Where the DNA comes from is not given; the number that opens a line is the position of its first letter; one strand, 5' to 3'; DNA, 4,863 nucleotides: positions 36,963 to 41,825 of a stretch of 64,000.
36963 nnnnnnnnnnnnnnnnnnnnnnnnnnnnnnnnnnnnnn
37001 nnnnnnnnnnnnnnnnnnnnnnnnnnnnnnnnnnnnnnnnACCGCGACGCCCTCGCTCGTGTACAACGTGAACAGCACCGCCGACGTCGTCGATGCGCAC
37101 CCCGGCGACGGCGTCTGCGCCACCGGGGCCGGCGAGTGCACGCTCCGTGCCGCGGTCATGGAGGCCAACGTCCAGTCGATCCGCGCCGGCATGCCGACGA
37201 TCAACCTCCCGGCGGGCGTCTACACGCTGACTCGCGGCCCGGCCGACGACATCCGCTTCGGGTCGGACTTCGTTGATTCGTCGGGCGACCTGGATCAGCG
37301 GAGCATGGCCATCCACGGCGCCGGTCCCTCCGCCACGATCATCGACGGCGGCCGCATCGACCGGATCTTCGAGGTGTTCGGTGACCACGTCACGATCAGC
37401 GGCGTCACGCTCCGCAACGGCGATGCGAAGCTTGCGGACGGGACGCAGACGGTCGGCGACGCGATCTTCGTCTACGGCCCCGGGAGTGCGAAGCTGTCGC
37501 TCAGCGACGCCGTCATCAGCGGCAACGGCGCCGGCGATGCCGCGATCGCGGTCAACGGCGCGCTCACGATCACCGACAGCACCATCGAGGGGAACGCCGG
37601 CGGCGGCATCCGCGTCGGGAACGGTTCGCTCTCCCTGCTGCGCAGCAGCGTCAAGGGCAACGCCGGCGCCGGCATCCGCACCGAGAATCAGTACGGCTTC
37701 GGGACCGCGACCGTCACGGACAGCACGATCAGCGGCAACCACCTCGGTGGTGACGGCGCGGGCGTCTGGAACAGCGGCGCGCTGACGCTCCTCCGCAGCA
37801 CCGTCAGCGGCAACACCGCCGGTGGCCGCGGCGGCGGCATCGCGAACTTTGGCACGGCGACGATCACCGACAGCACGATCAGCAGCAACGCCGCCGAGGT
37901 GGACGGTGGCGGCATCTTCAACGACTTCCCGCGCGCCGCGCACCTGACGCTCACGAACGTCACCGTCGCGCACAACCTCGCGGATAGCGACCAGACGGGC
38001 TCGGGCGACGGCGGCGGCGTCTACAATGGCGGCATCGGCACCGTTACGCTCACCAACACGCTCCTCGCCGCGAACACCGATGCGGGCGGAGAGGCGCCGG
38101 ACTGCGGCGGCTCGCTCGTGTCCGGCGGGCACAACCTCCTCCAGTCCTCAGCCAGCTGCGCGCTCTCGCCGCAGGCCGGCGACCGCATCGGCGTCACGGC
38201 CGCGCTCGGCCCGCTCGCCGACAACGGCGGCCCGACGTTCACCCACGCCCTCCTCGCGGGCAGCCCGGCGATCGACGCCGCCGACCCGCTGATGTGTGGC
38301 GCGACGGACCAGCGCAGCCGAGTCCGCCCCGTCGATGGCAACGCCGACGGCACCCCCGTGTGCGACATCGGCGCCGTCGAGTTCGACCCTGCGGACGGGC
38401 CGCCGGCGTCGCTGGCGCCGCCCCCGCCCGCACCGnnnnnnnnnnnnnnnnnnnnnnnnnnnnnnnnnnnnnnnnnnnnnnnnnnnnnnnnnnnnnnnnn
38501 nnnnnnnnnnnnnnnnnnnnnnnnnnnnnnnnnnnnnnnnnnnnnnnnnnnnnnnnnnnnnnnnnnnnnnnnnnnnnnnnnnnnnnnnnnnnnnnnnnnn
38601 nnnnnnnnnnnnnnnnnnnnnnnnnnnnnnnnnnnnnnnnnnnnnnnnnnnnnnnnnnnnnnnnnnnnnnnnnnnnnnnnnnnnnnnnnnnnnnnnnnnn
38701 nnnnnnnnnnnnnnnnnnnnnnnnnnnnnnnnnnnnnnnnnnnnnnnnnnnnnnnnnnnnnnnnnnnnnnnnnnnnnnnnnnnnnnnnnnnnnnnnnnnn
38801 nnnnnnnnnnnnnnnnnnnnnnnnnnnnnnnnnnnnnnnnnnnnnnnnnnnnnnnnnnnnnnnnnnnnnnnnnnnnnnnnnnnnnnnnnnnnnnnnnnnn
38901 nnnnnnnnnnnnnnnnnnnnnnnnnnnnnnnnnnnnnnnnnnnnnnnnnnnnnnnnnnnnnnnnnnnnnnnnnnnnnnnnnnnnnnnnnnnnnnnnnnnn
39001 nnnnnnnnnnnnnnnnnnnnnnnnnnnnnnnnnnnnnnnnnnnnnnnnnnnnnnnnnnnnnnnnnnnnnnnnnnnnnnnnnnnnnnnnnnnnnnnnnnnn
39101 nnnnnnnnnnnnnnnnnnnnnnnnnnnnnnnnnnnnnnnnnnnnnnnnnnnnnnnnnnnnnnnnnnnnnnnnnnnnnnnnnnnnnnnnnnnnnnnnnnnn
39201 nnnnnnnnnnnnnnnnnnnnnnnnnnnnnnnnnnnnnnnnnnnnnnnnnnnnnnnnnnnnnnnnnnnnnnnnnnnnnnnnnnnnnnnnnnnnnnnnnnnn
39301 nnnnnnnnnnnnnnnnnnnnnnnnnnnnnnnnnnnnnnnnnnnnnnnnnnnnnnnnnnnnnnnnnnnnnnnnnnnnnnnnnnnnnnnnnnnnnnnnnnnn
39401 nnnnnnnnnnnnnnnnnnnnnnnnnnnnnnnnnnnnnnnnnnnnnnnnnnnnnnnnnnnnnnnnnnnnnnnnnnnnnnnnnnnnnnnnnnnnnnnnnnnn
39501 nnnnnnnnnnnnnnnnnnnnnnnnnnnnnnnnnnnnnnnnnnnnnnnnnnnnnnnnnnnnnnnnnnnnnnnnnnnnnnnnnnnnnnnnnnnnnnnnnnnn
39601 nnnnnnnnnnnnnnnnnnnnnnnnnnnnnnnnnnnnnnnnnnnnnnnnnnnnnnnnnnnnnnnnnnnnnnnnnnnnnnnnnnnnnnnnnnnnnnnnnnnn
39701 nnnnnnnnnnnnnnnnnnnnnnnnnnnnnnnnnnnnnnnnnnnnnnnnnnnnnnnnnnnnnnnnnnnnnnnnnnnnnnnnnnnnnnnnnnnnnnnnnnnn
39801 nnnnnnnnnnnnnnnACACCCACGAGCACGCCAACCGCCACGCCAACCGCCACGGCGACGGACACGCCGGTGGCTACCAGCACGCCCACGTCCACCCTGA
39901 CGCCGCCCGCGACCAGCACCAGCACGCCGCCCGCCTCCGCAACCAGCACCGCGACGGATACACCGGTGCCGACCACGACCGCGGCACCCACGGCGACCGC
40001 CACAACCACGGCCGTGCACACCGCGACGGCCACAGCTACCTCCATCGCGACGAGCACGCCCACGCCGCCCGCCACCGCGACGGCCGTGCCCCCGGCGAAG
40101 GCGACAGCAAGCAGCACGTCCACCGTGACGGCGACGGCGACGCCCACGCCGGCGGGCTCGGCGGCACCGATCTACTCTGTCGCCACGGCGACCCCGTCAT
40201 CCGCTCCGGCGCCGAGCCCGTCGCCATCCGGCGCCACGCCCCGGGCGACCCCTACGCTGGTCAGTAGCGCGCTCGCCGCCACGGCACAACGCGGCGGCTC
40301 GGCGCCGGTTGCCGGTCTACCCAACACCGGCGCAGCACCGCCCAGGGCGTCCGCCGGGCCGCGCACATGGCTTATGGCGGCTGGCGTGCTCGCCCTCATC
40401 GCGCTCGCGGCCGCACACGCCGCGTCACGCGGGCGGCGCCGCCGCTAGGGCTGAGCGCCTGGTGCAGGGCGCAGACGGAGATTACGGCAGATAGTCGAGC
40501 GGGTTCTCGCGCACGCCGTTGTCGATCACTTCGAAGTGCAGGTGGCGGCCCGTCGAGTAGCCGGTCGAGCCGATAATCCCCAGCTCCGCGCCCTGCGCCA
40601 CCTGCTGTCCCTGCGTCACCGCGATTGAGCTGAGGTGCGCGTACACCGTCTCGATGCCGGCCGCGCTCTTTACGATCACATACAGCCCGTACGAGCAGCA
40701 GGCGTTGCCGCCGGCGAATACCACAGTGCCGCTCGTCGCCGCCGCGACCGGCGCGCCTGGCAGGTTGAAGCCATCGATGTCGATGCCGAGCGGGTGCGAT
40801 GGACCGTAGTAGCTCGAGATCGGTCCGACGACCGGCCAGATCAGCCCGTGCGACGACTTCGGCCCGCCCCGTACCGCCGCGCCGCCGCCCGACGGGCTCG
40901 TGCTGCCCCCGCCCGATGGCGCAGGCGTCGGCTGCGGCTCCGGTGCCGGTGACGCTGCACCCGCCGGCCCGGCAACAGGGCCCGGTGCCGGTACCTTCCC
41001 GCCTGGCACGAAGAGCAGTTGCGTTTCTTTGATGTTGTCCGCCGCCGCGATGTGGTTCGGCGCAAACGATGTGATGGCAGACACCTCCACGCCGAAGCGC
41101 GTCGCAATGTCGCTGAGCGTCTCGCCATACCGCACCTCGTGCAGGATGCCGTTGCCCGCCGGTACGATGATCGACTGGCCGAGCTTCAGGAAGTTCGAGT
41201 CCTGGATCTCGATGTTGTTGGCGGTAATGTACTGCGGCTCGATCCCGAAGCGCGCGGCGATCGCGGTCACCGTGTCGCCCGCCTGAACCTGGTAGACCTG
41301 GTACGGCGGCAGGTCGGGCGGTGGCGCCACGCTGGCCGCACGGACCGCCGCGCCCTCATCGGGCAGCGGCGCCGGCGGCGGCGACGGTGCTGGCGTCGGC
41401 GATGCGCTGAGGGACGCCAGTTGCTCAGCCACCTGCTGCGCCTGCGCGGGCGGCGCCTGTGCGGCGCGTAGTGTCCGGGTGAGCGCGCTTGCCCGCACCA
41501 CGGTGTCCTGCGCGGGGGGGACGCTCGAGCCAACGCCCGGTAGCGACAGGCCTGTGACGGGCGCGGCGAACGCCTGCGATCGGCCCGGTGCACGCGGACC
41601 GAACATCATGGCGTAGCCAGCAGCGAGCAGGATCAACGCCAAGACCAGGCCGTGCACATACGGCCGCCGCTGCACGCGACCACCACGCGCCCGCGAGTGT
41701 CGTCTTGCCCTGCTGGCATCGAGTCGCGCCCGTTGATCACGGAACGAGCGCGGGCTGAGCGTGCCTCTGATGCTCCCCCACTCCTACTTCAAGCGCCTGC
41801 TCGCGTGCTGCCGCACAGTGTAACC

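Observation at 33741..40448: Giant sortase-anchored protein fusing an RCC1 propeller, a Bacillus-LipA-type lipase and two CSLREA/beta-helix/choice-of-anchor-Q-like modules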

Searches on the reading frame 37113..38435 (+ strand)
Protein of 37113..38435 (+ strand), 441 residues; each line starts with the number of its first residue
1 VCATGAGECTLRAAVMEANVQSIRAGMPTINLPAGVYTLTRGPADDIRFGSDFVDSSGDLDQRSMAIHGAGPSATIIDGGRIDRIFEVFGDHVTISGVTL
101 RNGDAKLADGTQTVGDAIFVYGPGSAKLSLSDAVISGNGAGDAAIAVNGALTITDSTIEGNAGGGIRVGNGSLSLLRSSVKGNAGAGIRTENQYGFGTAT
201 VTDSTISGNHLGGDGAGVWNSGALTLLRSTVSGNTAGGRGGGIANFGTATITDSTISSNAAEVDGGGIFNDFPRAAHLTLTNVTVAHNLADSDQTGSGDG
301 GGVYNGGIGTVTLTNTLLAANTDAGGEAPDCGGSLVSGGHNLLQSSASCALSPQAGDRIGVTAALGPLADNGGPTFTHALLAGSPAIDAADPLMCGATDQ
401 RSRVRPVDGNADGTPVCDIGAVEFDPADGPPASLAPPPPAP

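Call 12: search_protein_families(library=pfam, proteins=[window:37113-38435:+], max_evalue=1)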
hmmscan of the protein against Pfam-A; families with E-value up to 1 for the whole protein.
window:37113-38435:+ (441 aa): 2 families
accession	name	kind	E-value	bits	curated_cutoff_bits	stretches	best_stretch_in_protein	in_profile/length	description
PF13229.12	Beta_helix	-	6.9e-18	65.2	25.9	2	148-315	8-155/158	Right handed beta helix region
PF05048.19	NosD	-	0.0002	21.3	23.6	1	115-259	7-149/212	Periplasmic copper-binding protein (NosD)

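Call 13: search_protein_families(library=ncbifam, proteins=[window:37113-38435:+], max_evalue=1)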
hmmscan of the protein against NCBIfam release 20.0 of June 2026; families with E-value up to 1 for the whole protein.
window:37113-38435:+ (441 aa): 4 families
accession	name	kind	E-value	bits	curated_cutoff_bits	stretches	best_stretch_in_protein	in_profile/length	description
NF041518.1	choice_anch_Q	domain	5.5e-22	77.8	25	1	364-424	3-57/58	choice-of-anchor Q domain-containing protein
TIGR03805.1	beta_helix_1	subfamily_domain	1.2e-05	24.6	141.5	1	29-211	13-175/314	parallel beta-helix domain-containing protein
TIGR04247.1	NosD_copper_fam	subfamily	0.00078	18.1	300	1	64-171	30-129/377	nitrous oxide reductase family maturation protein NosD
TIGR04214.1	CSLREA_Nterm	domain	0.074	12.9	25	1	5-19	12-27/27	CSLREA domain-containing protein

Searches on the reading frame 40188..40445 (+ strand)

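Call 12: search_protein_families(library=pfam, proteins=[window:40188-40445:+], max_evalue=1)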
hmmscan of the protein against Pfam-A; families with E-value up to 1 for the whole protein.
window:40188-40445:+ (86 aa): 1 family
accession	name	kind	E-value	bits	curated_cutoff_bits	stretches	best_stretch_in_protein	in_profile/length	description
PF09990.14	DUF2231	-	0.022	15.2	26.4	1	31-85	44-98/139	Predicted membrane protein (DUF2231)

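Call 13: search_protein_families(library=ncbifam, proteins=[window:40188-40445:+], max_evalue=1)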
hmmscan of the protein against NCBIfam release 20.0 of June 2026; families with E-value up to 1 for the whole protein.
window:40188-40445:+ (86 aa): 1 family
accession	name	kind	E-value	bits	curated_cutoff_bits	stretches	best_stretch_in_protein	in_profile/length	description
NF033073.1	LPXTG_double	subfamily_domain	0.054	13.5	48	1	36-73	25-57/66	doubled motif LPXTG anchor domain-containing protein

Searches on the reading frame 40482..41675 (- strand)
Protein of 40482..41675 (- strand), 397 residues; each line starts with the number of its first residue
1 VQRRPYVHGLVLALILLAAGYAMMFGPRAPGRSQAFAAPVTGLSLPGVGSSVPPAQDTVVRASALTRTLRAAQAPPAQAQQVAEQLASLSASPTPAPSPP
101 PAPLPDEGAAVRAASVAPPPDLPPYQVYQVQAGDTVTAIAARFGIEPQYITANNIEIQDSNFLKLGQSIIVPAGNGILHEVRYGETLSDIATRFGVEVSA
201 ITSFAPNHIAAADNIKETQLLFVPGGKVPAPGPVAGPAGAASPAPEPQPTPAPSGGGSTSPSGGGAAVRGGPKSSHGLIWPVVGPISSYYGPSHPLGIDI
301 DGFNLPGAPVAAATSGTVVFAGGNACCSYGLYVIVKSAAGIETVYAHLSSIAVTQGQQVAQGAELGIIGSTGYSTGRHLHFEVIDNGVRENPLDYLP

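Call 8: search_protein_families(library=pfam, proteins=[window:40482-41675:-], max_evalue=0.001)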
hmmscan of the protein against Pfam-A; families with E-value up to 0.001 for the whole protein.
window:40482-41675:- (397 aa): 4 families
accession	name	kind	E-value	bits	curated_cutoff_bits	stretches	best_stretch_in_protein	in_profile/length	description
PF01551.29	Peptidase_M23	-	3.8e-26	91.5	28.7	1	297-392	5-96/96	Peptidase family M23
PF01476.26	LysM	-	1.9e-18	66.6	20.9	2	128-172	1-43/43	LysM domain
PF23473.1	LysM3_LYK4_5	-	1.1e-07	32.3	29.3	0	128-155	5-33/48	LYK4/5 LysM3 domain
PF23446.1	LysM1_NFP_LYK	-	1.7e-06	29.2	36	0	126-173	6-55/60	NFP/LYK LysM1 domain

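Call 63: search_protein_families(library=ncbifam, proteins=[window:40482-41675:-], max_evalue=0.00001)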
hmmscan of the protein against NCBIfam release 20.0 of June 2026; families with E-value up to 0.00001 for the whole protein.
window:40482-41675:- (397 aa): 16 families
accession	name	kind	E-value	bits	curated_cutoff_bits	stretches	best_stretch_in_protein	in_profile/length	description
NF050804.1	CellDivDipMCaul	equivalog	1.7e-34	119.7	900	2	249-383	476-613/634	cell division endopeptidase DipM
NF008652.0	PRK11649.1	equivalog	5.3e-20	71.5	341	1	303-393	318-407/439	murein DD-endopeptidase MepM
NF008123.1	PRK10871.1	equivalog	2.7e-19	69.8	311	1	126-397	105-363/365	murein hydrolase activator NlpD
NF052336.1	PdgHdaseHSB100310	equivalog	8.7e-19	68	500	1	275-387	32-145/316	peptidoglycan hydrolase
NF040883.1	amid_act_ActS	equivalog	2.6e-17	62.9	375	1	179-397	36-234/242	amidase activator ActS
NF053825.1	PdgNdpepShyA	equivalog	3e-16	59.1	700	1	307-391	306-388/425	peptidoglycan DD-endopeptidase ShyA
NF041208.1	celldiv_DipM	equivalog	1.1e-15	57.8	740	1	278-396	298-417/419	cell division endopeptidase DipM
NF052530.1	Heli_ShapePgp3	exception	1.3e-15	57.2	300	1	307-396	177-264/270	peptidoglycan metallopeptidase Pgp3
NF053824.1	PdgNdpepShyC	equivalog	5e-15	55.3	700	1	307-392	306-389/429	peptidoglycan DD-endopeptidase ShyC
NF052529.1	PG_M23_Pgp6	exception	1.5e-14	53.5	600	1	293-393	333-429/452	peptidoglycan metallopeptidase Pgp6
NF053738.1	S2SprSpoIIQBc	equivalog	4.5e-13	49.4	250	1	297-396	124-223/232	stage II sporulation protein SpoIIQ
NF047755.1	LIC_10271_M23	exception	3.7e-12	46.4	180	1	310-370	130-188/207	LIC_10271 family cell wall hydrolase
NF008644.1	PRK11637.1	equivalog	3.8e-08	32.7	270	1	277-396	263-383/385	murein hydrolase activator EnvC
NF008050.0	PRK10783.1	equivalog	5.5e-08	31.6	508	1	125-216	343-440/457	murein transglycosylase D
TIGR02899.1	spore_safA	subfamily_domain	2.4e-07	30.6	67.85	0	130-173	1-44/44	SafA/ExsA family spore coat assembly protein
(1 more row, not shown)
